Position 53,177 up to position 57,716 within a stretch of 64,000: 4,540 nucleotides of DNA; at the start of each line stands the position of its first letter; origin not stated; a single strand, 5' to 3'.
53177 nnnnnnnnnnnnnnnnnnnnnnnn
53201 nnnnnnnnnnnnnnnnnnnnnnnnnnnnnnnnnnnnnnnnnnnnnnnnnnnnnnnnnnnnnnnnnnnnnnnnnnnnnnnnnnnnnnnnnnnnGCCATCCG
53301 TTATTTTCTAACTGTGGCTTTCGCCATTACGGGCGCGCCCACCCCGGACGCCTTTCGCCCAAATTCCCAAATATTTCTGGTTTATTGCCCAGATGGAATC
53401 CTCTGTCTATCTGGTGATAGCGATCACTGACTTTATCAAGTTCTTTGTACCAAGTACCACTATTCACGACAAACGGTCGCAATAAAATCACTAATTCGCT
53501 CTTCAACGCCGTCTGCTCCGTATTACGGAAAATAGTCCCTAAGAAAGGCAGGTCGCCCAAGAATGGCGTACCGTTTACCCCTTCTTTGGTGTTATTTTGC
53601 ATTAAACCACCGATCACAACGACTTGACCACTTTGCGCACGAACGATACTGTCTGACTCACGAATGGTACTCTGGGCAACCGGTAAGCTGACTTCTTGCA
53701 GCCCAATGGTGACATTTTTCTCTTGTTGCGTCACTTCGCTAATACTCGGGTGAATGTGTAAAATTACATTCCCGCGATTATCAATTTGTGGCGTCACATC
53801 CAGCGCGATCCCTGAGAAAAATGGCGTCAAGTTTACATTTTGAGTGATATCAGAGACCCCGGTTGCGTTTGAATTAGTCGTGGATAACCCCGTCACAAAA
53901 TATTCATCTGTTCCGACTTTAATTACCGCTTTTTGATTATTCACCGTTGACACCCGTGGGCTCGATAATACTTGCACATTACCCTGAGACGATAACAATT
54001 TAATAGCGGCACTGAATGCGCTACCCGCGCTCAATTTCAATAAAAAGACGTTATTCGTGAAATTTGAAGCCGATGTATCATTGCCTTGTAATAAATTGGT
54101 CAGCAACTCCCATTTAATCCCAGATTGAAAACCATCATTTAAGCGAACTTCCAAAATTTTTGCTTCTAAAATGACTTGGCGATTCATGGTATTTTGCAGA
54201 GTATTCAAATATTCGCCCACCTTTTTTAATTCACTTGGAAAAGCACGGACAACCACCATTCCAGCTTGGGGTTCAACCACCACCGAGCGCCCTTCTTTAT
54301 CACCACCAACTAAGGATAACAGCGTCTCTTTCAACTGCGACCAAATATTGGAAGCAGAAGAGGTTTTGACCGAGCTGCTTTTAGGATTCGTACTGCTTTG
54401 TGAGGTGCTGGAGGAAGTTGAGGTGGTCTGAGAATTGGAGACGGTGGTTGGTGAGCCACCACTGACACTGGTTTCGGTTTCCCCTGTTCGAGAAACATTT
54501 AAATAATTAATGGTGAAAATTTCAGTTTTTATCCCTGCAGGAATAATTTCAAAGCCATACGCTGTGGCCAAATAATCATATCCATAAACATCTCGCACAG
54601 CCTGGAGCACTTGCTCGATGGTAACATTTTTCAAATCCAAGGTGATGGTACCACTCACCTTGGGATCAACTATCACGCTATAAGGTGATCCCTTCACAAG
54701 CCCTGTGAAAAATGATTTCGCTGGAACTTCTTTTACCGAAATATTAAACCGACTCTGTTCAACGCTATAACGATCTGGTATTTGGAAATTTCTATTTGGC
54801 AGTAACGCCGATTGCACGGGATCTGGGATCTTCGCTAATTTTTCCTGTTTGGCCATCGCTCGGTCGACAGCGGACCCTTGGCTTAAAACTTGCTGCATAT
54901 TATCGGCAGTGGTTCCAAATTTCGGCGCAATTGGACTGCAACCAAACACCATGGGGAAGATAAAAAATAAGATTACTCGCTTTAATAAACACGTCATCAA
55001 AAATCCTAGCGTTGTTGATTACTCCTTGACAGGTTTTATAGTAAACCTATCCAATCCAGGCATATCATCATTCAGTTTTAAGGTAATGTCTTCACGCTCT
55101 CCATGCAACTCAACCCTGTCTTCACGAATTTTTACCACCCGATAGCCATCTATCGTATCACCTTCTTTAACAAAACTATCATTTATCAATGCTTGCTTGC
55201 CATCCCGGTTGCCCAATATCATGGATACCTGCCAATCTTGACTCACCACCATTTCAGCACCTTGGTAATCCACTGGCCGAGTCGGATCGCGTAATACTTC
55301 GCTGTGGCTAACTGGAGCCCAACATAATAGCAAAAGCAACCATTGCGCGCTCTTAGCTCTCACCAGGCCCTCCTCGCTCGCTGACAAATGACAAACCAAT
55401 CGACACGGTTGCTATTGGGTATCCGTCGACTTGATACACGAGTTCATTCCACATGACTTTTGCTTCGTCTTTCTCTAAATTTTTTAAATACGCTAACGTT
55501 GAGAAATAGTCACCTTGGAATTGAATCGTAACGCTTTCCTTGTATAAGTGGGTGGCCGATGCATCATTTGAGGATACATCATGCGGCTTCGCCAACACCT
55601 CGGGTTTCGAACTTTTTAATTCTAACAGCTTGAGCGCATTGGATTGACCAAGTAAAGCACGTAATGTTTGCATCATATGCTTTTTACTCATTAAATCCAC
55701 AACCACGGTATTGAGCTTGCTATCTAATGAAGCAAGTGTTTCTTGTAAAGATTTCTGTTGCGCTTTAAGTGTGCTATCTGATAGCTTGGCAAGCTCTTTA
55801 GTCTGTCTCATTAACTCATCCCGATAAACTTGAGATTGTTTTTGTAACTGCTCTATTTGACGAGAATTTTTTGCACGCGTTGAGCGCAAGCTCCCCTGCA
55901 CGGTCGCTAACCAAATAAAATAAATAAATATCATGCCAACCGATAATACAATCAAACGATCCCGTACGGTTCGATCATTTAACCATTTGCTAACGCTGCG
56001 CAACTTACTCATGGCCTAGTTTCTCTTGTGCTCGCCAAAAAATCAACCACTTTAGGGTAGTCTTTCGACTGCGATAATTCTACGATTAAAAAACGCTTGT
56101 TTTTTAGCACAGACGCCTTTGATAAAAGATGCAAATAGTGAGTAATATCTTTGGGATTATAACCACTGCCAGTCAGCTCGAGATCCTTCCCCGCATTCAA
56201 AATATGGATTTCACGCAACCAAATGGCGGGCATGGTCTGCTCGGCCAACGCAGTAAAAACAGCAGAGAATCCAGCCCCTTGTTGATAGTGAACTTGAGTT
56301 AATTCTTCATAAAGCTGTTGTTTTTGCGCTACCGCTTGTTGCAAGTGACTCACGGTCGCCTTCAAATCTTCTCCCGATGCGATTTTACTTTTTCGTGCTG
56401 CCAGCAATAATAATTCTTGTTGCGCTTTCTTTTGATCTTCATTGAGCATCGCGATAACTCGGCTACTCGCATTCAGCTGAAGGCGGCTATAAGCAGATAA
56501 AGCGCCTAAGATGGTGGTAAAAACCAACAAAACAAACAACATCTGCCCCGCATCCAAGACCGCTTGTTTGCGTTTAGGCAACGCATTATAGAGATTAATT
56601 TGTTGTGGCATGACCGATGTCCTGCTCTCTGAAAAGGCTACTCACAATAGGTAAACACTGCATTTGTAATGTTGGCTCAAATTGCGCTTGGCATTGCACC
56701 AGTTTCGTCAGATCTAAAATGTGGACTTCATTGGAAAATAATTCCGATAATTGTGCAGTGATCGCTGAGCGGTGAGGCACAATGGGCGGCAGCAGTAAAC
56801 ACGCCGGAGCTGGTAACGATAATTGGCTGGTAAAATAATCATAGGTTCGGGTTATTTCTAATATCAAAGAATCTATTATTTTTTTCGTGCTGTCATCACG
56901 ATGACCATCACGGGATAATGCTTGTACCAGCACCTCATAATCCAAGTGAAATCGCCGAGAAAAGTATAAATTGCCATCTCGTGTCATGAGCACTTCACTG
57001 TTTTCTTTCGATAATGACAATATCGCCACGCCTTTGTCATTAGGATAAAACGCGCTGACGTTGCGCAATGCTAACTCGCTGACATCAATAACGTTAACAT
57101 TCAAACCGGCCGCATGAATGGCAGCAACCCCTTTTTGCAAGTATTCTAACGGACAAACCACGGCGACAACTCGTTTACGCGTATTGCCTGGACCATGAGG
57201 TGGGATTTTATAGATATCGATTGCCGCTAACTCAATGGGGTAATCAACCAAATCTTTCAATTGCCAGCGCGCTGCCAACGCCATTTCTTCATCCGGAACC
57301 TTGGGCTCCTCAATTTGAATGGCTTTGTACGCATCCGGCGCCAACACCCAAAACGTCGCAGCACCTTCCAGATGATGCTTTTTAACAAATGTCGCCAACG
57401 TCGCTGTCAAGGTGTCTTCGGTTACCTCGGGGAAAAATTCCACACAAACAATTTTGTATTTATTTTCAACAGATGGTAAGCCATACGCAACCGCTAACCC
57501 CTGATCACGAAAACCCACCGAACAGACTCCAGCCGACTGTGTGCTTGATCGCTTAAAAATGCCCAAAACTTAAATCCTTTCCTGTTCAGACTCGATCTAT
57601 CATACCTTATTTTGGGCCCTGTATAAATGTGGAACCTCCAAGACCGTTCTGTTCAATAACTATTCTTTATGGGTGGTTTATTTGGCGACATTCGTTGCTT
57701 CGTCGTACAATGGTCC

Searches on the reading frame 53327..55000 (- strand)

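Call 34: search_protein_families(library=pfam, proteins=[window:53327-55000:-], max_evalue=0.00001)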
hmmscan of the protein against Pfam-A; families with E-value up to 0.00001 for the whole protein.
window:53327-55000:- (557 aa): 3 families
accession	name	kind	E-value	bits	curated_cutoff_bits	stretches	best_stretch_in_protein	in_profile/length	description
PF00263.26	Secretin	-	1.1e-37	129.6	27.5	1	336-512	2-168/169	Bacterial type II and III secretion system protein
PF07655.18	Secretin_N_2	-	5e-16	59.4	23.4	1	159-246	1-91/91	Secretin N-terminal domain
PF07660.19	STN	-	1.8e-06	28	28.4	1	107-143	1-40/52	Secretin and TonB N terminus short domain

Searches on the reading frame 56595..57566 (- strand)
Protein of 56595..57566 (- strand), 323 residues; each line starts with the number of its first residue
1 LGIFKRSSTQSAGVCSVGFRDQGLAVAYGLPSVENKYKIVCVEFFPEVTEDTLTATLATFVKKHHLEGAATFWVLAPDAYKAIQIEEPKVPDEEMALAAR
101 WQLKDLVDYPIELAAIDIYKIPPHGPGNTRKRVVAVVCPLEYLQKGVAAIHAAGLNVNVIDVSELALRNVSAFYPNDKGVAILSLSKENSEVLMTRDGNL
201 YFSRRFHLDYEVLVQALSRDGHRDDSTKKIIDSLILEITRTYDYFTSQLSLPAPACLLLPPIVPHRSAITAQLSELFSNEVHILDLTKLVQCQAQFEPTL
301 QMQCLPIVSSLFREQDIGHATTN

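Call 34: search_protein_families(library=pfam, proteins=[window:56595-57566:-], max_evalue=0.00001)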
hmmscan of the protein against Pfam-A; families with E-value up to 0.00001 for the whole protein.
window:56595-57566:- (323 aa): 1 family
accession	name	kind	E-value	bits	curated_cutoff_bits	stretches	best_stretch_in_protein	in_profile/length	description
PF11104.14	PilM_2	-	3.2e-07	30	27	1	82-207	78-209/340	Type IV pilus assembly protein PilM;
